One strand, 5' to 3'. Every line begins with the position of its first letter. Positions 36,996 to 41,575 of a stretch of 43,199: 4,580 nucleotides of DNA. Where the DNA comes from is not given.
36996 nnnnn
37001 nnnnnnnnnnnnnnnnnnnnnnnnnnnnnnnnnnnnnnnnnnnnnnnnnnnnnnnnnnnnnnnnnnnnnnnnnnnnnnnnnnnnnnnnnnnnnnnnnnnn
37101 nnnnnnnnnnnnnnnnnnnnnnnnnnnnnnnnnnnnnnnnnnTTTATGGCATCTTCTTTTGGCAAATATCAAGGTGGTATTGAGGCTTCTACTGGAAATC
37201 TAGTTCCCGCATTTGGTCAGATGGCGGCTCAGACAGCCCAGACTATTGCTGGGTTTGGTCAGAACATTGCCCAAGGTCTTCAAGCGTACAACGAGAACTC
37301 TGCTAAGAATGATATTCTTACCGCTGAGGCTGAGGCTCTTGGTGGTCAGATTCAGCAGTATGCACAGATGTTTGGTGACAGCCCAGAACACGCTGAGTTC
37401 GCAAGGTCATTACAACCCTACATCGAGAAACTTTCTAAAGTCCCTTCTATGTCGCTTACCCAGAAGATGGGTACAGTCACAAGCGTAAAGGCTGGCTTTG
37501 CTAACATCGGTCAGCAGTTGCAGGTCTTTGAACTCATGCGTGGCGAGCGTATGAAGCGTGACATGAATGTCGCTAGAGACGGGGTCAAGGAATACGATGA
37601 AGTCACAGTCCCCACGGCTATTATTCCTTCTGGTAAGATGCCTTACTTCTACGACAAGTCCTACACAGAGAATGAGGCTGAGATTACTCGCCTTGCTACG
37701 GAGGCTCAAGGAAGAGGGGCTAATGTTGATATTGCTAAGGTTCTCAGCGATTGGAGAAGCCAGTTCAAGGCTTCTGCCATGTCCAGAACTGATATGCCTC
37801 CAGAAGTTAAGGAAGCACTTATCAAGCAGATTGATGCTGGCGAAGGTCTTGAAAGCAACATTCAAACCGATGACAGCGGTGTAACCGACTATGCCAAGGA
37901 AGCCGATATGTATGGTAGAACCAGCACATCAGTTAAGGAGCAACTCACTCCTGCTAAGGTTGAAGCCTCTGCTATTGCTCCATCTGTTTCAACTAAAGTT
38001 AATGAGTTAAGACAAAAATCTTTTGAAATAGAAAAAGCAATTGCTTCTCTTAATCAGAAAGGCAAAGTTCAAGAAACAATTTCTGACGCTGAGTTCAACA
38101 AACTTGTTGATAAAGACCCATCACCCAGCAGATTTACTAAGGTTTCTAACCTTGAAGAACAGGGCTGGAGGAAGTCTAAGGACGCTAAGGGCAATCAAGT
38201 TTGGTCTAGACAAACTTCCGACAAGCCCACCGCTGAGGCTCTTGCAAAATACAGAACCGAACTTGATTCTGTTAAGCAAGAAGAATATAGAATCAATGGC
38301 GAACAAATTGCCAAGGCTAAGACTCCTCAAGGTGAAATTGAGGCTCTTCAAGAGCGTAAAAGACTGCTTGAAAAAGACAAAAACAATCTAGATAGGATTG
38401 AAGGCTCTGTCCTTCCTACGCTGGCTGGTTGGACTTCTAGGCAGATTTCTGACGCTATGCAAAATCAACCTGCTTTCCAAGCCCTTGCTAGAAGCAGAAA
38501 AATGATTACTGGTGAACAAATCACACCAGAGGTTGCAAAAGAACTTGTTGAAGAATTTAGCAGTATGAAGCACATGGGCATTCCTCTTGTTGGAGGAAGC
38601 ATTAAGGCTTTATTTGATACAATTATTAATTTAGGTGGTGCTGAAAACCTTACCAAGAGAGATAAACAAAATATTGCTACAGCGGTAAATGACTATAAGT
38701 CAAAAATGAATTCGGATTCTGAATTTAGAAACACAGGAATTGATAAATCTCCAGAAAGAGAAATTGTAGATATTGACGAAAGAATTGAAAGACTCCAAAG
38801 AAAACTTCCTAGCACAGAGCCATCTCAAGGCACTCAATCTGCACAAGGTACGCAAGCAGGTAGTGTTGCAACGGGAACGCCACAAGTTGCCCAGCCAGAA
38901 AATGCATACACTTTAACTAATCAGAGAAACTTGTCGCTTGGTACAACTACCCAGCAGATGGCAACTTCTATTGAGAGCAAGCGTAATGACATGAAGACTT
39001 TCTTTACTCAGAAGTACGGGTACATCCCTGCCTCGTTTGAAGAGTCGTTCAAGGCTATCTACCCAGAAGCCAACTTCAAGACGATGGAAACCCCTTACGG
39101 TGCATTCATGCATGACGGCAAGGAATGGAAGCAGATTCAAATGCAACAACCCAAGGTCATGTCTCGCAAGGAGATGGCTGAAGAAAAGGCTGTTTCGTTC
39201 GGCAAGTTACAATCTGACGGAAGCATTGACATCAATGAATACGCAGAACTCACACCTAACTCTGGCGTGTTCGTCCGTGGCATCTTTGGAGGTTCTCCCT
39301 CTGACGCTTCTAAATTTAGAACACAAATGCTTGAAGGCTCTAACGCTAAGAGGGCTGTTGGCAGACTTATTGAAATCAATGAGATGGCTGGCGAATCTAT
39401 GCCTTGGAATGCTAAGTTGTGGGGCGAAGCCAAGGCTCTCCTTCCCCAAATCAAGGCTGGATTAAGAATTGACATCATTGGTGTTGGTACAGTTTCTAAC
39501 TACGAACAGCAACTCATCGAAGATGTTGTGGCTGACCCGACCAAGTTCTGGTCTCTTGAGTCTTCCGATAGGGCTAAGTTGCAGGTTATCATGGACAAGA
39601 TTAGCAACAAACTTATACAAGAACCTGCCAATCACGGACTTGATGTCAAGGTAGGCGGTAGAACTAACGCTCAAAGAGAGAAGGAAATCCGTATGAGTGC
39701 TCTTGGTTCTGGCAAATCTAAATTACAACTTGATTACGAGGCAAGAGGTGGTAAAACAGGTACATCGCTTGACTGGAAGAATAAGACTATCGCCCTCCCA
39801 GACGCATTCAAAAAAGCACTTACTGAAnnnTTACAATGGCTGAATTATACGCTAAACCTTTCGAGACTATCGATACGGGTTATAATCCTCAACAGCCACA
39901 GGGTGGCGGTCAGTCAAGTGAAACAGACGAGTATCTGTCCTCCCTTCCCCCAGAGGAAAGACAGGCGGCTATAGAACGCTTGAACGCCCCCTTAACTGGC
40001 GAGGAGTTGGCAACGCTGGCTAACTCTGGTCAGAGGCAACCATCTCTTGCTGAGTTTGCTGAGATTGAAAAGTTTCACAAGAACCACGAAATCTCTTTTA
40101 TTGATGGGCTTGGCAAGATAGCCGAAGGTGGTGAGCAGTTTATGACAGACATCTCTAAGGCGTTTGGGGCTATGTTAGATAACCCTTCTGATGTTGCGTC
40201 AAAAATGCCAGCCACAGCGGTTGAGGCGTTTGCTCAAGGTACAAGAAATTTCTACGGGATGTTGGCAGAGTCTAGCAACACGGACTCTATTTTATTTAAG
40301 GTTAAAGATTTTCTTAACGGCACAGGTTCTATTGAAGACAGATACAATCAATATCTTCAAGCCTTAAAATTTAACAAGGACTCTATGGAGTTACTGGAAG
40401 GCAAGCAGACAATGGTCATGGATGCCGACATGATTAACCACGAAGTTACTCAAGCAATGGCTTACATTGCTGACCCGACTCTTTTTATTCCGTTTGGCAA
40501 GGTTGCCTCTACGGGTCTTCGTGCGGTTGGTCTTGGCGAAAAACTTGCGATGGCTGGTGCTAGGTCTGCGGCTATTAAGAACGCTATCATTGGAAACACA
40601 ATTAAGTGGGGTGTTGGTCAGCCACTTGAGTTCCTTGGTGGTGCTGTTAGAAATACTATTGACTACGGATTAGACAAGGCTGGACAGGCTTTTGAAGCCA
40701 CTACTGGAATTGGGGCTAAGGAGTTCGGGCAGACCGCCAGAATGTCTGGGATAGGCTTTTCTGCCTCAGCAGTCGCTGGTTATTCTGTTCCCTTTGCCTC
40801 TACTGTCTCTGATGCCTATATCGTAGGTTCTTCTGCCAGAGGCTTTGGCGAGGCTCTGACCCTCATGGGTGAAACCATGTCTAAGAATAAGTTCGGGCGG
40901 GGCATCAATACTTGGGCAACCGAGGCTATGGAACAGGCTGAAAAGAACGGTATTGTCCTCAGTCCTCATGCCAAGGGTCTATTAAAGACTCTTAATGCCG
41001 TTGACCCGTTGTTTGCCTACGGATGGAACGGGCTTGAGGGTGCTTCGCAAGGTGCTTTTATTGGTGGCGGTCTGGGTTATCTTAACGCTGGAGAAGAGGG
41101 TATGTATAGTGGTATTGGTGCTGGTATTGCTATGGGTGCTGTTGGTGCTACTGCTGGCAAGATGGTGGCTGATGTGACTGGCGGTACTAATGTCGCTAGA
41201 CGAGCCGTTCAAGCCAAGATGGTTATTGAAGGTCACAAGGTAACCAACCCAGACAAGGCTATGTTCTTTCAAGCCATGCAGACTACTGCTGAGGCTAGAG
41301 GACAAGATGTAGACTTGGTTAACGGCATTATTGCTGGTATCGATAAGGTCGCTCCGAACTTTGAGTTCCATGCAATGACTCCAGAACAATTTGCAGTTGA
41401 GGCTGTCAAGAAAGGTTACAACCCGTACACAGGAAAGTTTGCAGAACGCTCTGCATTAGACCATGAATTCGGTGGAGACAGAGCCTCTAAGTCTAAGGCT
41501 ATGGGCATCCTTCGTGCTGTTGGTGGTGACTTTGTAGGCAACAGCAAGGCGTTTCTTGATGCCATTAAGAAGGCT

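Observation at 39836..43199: A 3,177-aa ORF crosses the assembly junction and occupies 22% of a 43-kb genome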

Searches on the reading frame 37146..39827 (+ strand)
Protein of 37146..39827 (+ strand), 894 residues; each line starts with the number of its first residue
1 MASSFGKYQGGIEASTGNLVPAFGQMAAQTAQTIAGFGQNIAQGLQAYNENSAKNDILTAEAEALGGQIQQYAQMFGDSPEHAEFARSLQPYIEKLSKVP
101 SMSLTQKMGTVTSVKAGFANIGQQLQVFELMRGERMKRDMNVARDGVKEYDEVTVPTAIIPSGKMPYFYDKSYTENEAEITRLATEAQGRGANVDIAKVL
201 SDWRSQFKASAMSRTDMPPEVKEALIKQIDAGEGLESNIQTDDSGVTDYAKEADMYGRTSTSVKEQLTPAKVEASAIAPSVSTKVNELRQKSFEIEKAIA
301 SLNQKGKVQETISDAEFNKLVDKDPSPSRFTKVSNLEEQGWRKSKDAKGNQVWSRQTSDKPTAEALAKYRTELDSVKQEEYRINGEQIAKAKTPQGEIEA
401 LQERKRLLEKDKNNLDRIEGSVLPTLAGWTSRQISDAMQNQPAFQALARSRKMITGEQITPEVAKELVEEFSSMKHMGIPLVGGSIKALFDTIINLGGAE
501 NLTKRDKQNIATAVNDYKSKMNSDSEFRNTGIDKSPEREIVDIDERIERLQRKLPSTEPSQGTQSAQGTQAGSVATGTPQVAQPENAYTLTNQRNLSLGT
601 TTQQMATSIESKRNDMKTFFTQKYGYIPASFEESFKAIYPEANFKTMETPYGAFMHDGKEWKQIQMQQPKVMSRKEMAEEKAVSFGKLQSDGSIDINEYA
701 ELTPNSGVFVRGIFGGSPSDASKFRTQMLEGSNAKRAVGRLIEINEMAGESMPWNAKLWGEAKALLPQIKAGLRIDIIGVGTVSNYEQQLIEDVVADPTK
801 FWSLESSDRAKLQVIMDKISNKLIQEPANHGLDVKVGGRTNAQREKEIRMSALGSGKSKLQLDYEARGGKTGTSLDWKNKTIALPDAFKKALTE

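Call 5: search_protein_families(library=phrogs, proteins=[window:37146-39827:+], max_evalue=0.01)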
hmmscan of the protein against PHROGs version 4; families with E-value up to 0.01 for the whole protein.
window:37146-39827:+ (894 aa): 0 families

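Call 63: search_protein_families(library=pfam, proteins=[window:37146-39827:+], max_evalue=0.01)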
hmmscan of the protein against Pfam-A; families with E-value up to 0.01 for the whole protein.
window:37146-39827:+ (894 aa): 0 families

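Call 113: search_protein_families(library=ncbifam, proteins=[window:37146-39827:+], max_evalue=0.1)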
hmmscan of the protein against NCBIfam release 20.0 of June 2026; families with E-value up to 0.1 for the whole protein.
window:37146-39827:+ (894 aa): 1 family
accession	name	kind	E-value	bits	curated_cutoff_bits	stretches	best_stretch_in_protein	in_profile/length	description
TIGR01932.1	hflC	equivalog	0.036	12.9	134.4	0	51-98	255-300/318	protease modulator HflC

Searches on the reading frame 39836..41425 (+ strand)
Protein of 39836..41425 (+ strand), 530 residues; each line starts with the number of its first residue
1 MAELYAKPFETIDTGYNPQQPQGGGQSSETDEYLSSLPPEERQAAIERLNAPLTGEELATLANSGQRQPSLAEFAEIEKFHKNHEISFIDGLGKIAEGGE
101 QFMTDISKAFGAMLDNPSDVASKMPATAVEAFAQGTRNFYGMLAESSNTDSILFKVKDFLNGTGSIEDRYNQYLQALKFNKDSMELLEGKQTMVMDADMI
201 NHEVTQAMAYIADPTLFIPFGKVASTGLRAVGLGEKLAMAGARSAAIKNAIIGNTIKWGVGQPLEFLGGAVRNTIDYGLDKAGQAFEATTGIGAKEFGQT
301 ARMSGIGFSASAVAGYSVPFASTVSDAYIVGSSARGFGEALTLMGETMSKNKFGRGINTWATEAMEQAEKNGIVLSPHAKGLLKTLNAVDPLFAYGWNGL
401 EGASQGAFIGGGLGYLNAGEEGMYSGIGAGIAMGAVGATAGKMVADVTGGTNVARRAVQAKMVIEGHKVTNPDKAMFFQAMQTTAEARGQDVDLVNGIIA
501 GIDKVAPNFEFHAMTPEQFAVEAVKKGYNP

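Call 88: search_solved_structures(query=A12, max_evalue=1, show_alignments=1)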
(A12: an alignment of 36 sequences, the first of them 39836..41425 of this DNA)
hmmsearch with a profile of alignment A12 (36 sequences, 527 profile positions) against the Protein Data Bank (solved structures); distinct sequences matched with E-value up to 1: 13.
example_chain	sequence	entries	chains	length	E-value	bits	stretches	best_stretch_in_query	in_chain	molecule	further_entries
9k1s_C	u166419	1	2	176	0.042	16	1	17-133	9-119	Isoform 4 of Gasdermin-B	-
7wjq_B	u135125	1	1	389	0.064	15.3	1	9-133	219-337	Isoform 2 of Gasdermin-B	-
5tib_A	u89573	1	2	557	0.082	15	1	15-133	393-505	Sugar ABC transporter substrate-binding protein,Gasdermin-B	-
5tj2_A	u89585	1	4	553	0.13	14.3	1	15-133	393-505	Sugar ABC transporter substrate-binding protein,Gasdermin-B fusion protein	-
1aa6_A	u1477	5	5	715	0.17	13.9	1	283-316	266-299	FORMATE DEHYDROGENASE H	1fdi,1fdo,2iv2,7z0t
8et1_A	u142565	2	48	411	0.18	13.9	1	15-133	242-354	Isoform 1 of Gasdermin-B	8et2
8gtk_A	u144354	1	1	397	0.18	13.9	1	15-133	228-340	GSDMB isoform-1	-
8gtj_A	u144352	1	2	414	0.18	13.9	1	15-133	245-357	Isoform 4 of Gasdermin-B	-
8efp_C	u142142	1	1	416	0.2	13.7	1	15-133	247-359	Gasdermin-B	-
21am_D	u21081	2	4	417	0.2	13.7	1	15-133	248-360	Gasdermin-B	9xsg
9o7i_A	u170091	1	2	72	0.37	12.8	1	21-75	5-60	E3 ubiquitin-protein ligase CHIP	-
9o7e_A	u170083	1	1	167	0.93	11.5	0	19-75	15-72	E3 ubiquitin-protein ligase CHIP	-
8ufd_A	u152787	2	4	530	0.96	11.5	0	359-415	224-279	Integral membrane efflux protein EFPA | Efflux pump A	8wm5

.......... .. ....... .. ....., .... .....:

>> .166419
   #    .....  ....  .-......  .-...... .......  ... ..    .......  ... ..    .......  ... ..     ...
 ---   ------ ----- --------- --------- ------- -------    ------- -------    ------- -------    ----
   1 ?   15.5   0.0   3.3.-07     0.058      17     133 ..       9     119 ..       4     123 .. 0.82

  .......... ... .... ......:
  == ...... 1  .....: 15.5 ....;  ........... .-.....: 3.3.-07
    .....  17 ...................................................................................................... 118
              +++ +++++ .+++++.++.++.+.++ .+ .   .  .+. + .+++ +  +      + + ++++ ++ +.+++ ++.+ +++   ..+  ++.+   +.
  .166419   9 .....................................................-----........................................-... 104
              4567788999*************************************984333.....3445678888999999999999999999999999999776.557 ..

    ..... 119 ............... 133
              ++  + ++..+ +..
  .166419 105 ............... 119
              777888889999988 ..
